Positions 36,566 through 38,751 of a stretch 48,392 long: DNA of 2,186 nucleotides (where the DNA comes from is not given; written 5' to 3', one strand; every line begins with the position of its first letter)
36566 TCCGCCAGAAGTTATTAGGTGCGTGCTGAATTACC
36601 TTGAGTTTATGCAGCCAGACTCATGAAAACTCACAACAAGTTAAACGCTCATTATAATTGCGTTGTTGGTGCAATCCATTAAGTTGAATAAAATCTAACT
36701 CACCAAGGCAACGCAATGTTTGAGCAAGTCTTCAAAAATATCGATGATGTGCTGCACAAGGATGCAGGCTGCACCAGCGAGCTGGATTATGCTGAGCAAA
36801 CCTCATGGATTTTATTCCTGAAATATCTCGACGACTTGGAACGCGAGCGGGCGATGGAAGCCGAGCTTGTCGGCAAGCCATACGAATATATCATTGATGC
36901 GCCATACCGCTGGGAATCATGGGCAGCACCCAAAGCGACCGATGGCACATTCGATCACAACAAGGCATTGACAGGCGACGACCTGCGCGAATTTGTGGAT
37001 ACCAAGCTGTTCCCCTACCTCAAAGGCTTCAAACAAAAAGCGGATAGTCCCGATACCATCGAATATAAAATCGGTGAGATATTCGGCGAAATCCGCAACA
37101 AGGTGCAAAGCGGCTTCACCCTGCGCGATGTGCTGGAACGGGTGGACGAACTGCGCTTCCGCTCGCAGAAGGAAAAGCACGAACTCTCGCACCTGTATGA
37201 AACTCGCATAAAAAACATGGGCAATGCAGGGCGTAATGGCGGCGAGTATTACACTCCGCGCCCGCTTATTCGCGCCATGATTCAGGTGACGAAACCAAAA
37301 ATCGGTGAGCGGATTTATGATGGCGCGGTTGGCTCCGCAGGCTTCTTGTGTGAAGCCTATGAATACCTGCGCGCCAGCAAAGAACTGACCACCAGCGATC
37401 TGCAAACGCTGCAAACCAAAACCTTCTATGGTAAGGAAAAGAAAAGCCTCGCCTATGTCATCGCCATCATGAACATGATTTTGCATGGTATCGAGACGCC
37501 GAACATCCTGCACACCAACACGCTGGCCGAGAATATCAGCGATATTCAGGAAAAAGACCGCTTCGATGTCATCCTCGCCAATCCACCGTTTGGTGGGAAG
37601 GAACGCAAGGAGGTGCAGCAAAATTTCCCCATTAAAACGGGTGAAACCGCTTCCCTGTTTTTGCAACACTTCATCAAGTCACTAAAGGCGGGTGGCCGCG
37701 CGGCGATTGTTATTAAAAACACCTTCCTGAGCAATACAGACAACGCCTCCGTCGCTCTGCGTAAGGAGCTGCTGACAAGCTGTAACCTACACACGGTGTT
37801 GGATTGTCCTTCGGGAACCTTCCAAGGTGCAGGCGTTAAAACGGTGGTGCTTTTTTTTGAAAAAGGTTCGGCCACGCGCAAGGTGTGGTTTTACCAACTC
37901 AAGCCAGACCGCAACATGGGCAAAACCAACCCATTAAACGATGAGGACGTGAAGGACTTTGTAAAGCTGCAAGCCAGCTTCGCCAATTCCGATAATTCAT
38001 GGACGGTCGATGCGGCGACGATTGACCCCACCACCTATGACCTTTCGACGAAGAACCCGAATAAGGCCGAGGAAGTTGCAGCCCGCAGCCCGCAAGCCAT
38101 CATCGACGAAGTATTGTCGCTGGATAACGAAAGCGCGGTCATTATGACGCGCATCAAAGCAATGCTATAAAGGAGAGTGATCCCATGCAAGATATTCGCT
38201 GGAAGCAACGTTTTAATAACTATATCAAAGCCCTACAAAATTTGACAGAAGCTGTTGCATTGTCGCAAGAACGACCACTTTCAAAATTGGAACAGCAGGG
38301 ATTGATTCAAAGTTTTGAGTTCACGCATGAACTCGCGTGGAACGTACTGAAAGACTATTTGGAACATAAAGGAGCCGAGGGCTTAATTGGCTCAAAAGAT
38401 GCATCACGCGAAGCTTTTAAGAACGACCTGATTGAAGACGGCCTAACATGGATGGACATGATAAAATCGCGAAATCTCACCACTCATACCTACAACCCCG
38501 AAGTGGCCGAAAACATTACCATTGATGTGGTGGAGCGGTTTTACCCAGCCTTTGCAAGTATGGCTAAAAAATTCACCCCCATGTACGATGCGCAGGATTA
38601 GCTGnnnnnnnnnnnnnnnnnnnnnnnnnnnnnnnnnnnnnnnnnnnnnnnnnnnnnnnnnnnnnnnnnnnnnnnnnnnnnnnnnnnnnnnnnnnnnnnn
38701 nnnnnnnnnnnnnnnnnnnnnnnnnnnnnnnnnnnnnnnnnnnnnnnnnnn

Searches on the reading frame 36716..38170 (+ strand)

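Call 4: search_protein_families(library=pfam, proteins=[window:36716-38170:+], max_evalue=0.1)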
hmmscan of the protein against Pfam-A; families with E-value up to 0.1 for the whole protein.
window:36716-38170:+ (484 aa): 7 families
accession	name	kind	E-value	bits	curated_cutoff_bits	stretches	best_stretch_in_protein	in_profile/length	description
PF02384.22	N6_Mtase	-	5.7e-64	216.8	20.4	1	153-453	2-307/311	N-6 DNA Methylase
PF07669.17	Eco57I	-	9.6e-12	45.8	25.3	1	271-364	62-165/171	Eco57I restriction-modification methylase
PF12161.14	HsdM_N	-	4.6e-08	34.2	24.5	1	8-106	7-101/135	HsdM N-terminal domain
PF20473.4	MmeI_Mtase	-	9.7e-06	25.4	27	1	199-258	22-86/259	MmeI, DNA-methyltransferase domain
PF01170.24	UPF0020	-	0.00024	21.3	22.3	1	185-334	17-167/197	RMKL-like, methyltransferase domain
PF05175.20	MTS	-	0.0042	17.2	23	1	267-335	83-142/170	Methyltransferase small domain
PF10354.15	BMT5-like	-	0.027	15.2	24.7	1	230-336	33-130/168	rRNA (uridine-N3-)-methyltransferase BTM5-like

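Call 5: search_protein_families(library=padloc, proteins=[window:36716-38170:+], max_evalue=0.1)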
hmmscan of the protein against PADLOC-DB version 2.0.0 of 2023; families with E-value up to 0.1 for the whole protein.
window:36716-38170:+ (484 aa): 57 families (the best 25 are shown)
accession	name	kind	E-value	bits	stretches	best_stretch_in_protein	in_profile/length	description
PDLC03021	MTase_I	-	7.4e-164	544.2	1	1-484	2-489/491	Type I methyltransferase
PDLC03025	MTase_I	-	1e-114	382.3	1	5-419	6-410/569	Type I methyltransferase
PDLC03036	MTase_I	-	1.7e-80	269.2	1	6-407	24-454/635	Type I methyltransferase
PDLC03026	MTase_I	-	3.7e-74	248.6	1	15-419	18-397/487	Type I methyltransferase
PDLC04134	mad2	-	1.8e-49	166.9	1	2-425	141-490/492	mads_2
PDLC03022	MTase_I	-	2.6e-33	113.4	1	48-418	68-442/857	Type I methyltransferase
PDLC03031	MTase_I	-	4.6e-33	112.4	1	135-385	141-405/834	Type I methyltransferase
PDLC03027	MTase_I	-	2.1e-25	87.4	1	123-421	105-408/810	Type I methyltransferase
PDLC03029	MTase_I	-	4.1e-25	86.3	1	95-383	99-403/661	Type I methyltransferase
PDLC03035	MTase_I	-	2.6e-24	83.7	1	135-387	134-391/653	Type I methyltransferase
PDLC03039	MTase_I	-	6.4e-24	82.1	1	135-378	126-373/708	Type I methyltransferase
PDLC03018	MTase_I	-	3.2e-22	76.8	3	225-298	404-475/749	Type I methyltransferase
PDLC03240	MTase_II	-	4.2e-22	76.6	1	156-384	163-383/511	Type II methyltransferase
PDLC03038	MTase_I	-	1.4e-21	74.1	1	133-369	126-366/896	Type I methyltransferase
PDLC03033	MTase_I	-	5.6e-20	69.8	1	136-389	159-427/541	Type I methyltransferase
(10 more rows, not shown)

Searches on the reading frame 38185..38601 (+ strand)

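Call 4: search_protein_families(library=pfam, proteins=[window:38185-38601:+], max_evalue=0.1)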
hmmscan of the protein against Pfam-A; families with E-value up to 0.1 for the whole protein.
window:38185-38601:+ (138 aa): 2 families
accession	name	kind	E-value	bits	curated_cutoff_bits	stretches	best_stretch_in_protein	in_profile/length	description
PF08780.16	NTase_sub_bind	-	2e-42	144.6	31.8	1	8-129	1-123/126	Nucleotidyltransferase substrate binding protein like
PF01934.22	HepT-like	-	0.00088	19.4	23.5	1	16-129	4-119/120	Ribonuclease HepT-like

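Call 5: search_protein_families(library=padloc, proteins=[window:38185-38601:+], max_evalue=0.1)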
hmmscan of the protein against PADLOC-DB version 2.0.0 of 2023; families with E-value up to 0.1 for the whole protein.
window:38185-38601:+ (138 aa): 0 families
